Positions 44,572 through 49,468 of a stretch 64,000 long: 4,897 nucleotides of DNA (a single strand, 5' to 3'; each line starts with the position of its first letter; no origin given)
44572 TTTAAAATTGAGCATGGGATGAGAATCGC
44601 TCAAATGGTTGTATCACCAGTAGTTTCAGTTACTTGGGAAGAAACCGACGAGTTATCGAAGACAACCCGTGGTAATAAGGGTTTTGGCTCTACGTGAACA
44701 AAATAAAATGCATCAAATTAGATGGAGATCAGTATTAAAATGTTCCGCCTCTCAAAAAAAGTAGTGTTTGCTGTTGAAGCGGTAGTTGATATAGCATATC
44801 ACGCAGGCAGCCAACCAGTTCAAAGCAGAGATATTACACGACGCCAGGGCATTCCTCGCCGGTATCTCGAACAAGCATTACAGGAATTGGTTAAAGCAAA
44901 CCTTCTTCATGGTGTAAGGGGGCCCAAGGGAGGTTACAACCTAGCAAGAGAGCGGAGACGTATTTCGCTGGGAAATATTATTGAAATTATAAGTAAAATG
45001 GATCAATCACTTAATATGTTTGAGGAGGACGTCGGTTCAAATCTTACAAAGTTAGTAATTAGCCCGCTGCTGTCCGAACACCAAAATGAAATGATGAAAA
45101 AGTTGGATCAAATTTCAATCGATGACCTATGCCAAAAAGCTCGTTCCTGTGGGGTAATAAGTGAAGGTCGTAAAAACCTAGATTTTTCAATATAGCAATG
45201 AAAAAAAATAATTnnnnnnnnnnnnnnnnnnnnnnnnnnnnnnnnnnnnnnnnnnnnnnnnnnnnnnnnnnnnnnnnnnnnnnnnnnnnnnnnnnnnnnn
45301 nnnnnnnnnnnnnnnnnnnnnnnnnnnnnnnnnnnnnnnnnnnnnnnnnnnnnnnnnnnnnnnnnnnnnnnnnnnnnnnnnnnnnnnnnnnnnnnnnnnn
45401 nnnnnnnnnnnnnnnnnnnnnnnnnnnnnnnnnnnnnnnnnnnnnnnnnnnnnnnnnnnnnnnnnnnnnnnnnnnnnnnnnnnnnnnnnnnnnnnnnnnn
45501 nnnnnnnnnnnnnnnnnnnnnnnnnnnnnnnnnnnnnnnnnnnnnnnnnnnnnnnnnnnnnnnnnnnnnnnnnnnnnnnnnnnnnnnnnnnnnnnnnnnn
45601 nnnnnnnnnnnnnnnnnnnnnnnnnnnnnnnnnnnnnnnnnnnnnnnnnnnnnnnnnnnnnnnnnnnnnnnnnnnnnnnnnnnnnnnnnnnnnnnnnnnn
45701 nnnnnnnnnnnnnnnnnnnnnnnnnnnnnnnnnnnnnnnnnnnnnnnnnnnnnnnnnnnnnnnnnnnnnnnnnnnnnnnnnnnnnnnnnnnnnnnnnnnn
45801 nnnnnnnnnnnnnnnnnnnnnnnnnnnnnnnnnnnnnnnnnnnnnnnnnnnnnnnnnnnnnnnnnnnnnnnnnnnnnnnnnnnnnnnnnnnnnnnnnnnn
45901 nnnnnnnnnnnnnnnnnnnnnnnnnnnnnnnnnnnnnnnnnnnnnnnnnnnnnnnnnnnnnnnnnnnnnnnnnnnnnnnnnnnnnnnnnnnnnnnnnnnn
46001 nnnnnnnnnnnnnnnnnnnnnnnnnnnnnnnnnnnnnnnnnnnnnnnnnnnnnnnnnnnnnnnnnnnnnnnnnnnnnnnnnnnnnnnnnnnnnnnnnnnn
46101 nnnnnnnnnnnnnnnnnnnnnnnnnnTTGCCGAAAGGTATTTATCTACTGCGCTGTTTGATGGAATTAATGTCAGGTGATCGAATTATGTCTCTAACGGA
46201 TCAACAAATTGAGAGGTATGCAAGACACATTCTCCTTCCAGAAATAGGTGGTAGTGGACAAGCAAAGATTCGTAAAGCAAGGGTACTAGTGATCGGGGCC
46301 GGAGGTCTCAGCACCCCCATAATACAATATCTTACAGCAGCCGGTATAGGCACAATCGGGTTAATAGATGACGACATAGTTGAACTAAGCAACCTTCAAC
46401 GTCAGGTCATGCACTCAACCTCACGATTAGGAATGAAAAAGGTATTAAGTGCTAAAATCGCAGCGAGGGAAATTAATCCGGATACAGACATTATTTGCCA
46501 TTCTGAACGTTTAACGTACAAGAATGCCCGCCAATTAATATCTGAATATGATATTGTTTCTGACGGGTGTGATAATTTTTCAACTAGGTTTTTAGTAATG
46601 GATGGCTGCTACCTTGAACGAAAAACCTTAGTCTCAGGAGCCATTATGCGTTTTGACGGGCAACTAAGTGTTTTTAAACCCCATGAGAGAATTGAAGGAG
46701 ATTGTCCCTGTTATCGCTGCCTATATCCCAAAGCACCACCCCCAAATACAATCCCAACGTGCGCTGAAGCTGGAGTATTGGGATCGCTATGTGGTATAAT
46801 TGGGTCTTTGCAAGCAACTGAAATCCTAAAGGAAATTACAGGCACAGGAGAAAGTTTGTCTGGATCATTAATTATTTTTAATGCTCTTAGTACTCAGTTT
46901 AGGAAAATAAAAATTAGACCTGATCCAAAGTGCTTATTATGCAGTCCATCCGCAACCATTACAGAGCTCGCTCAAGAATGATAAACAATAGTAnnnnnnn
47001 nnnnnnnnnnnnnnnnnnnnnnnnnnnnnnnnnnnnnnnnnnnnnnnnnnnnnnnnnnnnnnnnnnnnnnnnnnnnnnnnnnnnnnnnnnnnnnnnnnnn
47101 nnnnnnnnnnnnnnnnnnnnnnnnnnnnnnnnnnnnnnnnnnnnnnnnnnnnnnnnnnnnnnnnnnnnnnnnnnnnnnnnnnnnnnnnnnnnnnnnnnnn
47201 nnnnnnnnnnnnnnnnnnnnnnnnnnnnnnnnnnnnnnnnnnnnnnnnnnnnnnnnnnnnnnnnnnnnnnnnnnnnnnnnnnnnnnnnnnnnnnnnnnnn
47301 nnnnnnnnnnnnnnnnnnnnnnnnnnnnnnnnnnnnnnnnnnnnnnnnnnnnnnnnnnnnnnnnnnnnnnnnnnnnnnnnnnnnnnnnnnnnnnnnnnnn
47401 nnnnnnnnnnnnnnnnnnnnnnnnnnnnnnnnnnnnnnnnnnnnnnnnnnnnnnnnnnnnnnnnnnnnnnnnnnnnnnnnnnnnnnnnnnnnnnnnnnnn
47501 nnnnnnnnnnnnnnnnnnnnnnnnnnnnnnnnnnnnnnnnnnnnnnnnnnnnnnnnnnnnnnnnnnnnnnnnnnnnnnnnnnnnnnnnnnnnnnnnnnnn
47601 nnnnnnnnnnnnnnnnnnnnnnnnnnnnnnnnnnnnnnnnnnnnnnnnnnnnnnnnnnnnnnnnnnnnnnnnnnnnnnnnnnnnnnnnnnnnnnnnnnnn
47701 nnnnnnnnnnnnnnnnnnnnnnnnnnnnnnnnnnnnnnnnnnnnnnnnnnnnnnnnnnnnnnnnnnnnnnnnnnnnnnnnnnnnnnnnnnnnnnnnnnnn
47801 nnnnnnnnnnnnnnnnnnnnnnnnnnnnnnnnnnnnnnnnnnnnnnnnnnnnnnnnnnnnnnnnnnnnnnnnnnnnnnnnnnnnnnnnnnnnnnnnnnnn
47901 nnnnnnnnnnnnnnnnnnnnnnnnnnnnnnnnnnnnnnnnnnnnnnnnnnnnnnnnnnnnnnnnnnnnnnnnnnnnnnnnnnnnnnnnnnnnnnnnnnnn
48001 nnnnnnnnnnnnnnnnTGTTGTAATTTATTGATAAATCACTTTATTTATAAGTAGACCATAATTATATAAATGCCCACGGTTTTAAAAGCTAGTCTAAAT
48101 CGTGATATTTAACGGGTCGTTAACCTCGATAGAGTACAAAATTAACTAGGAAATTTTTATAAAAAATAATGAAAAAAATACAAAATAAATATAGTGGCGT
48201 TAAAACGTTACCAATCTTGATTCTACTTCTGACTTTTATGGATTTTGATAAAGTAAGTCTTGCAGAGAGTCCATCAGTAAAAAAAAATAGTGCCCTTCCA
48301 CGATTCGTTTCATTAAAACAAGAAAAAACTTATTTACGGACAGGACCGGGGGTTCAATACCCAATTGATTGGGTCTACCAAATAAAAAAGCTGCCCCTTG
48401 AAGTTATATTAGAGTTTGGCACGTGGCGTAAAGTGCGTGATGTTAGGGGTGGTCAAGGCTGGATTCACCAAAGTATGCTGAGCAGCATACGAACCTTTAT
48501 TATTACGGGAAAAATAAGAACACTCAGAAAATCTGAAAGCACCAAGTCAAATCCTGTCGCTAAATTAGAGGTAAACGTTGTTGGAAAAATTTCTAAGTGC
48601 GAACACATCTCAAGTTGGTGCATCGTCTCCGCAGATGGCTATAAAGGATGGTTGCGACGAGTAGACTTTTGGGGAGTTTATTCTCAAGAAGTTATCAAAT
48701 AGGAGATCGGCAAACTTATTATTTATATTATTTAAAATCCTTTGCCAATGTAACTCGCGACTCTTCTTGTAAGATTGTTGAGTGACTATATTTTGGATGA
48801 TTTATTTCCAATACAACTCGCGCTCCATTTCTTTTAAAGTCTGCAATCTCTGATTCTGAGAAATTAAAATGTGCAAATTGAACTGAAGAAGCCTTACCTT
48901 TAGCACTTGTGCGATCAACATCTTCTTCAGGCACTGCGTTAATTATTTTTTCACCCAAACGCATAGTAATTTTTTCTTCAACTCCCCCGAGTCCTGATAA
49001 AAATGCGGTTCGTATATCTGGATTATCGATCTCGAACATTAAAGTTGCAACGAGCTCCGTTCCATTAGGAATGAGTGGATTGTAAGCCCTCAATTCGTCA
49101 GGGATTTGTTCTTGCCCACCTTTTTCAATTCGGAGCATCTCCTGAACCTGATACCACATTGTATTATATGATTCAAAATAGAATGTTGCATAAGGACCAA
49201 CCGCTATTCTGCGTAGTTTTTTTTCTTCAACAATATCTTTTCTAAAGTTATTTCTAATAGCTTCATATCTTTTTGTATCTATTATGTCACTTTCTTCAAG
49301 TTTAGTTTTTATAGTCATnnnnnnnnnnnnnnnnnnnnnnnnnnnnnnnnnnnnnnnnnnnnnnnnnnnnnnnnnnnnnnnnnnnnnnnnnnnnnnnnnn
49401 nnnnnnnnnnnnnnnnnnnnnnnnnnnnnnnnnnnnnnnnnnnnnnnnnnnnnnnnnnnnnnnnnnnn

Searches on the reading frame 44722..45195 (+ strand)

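Call 46: search_protein_families(library=pfam, proteins=[window:44722-45195:+], max_evalue=0.00001)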
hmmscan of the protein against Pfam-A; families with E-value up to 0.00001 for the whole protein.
window:44722-45195:+ (157 aa): 1 family
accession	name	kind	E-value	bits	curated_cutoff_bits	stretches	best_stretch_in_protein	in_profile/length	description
PF02082.26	Rrf2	-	2.8e-28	99.1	30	1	10-138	1-131/132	Iron-dependent Transcriptional regulator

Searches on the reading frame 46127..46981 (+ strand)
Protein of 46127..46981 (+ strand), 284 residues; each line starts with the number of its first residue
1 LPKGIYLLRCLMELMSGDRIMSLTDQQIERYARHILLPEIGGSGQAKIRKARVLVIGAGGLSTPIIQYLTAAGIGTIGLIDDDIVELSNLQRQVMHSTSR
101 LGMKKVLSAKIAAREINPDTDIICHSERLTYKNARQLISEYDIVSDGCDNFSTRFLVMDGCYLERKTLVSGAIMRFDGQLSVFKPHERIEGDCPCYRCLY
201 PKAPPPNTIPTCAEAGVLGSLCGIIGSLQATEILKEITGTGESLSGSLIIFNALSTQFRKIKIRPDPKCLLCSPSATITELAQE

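Call 46: search_protein_families(library=pfam, proteins=[window:46127-46981:+], max_evalue=0.00001)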
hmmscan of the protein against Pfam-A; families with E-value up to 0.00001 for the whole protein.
window:46127-46981:+ (284 aa): 1 family
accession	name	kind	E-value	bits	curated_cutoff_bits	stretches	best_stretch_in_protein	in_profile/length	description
PF00899.27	ThiF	-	7.1e-75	251.7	28.1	1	31-270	1-237/238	ThiF family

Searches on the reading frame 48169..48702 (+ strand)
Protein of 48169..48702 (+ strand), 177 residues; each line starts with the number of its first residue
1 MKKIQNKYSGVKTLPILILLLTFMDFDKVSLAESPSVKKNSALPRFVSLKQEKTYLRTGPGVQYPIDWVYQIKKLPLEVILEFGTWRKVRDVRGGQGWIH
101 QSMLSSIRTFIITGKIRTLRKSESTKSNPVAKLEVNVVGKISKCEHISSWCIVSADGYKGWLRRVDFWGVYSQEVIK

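Call 46: search_protein_families(library=pfam, proteins=[window:48169-48702:+], max_evalue=0.00001)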
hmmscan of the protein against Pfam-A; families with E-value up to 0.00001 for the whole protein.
window:48169-48702:+ (177 aa): 2 families
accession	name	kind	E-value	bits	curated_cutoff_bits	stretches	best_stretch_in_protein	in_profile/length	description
PF06347.19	SH3_4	-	1.2e-17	63.8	24.1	1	53-105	4-55/56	Bacterial SH3 domain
PF08239.17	SH3_3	-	2.6e-07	31.2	27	0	119-162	5-48/54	Bacterial SH3 domain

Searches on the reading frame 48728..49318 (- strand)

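Call 46: search_protein_families(library=pfam, proteins=[window:48728-49318:-], max_evalue=0.00001)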
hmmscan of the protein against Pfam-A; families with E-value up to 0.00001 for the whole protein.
window:48728-49318:- (196 aa): 1 family
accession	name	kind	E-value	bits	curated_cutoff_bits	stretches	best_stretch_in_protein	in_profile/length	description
PF12007.14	DUF3501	-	4.7e-58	196.7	25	1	7-195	2-187/187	Protein of unknown function (DUF3501)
